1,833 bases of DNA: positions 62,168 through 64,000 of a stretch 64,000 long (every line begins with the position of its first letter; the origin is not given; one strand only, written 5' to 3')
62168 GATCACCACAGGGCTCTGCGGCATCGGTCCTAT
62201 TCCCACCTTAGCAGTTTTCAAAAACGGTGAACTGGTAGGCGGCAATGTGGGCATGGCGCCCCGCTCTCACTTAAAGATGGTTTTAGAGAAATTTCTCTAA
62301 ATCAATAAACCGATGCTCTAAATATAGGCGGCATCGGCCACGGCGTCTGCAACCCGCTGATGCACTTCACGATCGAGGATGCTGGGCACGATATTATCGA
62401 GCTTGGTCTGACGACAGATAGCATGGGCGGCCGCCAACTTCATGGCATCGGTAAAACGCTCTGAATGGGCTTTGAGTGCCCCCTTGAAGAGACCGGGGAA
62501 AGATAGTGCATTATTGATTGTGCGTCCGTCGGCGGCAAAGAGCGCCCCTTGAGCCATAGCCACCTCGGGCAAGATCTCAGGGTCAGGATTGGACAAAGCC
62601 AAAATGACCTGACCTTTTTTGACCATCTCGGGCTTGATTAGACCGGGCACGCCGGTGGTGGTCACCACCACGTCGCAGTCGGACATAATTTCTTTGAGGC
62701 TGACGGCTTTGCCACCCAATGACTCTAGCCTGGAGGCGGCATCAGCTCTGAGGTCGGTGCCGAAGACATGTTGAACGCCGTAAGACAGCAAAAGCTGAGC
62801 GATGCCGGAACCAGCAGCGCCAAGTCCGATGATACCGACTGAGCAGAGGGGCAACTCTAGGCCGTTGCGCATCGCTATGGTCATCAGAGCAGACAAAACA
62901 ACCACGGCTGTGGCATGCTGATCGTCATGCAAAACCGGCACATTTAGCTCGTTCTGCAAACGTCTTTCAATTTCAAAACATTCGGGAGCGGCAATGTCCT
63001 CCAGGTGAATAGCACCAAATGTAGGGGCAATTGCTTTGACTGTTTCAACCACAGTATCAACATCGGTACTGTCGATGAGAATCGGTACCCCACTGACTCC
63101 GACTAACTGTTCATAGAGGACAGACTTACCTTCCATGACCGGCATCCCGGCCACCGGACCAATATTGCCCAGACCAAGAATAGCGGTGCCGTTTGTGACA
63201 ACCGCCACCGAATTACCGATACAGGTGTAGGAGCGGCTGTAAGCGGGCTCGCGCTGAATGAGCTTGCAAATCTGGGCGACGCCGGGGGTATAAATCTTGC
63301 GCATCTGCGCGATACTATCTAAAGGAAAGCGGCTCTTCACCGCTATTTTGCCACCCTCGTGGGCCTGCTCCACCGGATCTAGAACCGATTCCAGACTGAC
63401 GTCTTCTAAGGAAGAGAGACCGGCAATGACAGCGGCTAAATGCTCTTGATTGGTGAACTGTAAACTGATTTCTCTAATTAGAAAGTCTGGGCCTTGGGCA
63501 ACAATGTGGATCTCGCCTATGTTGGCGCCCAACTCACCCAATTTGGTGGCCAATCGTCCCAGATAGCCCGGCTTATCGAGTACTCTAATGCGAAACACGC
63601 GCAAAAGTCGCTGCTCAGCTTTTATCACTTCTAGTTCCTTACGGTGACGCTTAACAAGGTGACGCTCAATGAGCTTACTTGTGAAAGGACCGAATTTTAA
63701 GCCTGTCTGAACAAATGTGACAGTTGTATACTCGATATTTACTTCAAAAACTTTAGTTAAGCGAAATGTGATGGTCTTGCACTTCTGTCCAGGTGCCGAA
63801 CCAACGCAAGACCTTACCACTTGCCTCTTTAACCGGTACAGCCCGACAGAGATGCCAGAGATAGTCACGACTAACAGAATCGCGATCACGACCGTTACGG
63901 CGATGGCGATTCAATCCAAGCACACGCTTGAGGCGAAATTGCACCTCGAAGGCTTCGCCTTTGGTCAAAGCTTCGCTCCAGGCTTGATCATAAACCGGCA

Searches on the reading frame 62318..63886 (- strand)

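Call 43: search_protein_families(library=pfam, proteins=[window:62318-63886:-], max_evalue=0.0001)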
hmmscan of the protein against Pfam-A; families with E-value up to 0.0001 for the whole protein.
window:62318-63886:- (522 aa): 6 families
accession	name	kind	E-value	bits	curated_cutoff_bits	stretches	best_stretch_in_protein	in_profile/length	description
PF00390.24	malic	-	9.3e-27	94.4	23.1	1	194-311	19-182/182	Malic enzyme, N-terminal domain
PF03949.21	Malic_M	-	3.8e-09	36.7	23.5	1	457-520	188-257/258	Malic enzyme, NAD binding domain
PF02826.25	2-Hacid_dh_C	-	3.6e-07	30.2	25.1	1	342-410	31-98/178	D-isomer specific 2-hydroxyacid dehydrogenase, NAD binding domain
PF13291.12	ACT_4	-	1.8e-06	29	27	1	99-163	10-75/80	ACT domain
PF01262.27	AlaDh_PNT_C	-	2.6e-05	24.2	23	1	344-427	24-116/214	Alanine dehydrogenase/PNT, C-terminal domain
PF02882.25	THF_DHG_CYH_C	-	5.1e-05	23.1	27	0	393-429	69-105/160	Tetrahydrofolate dehydrogenase/cyclohydrolase, NAD(P)-binding domain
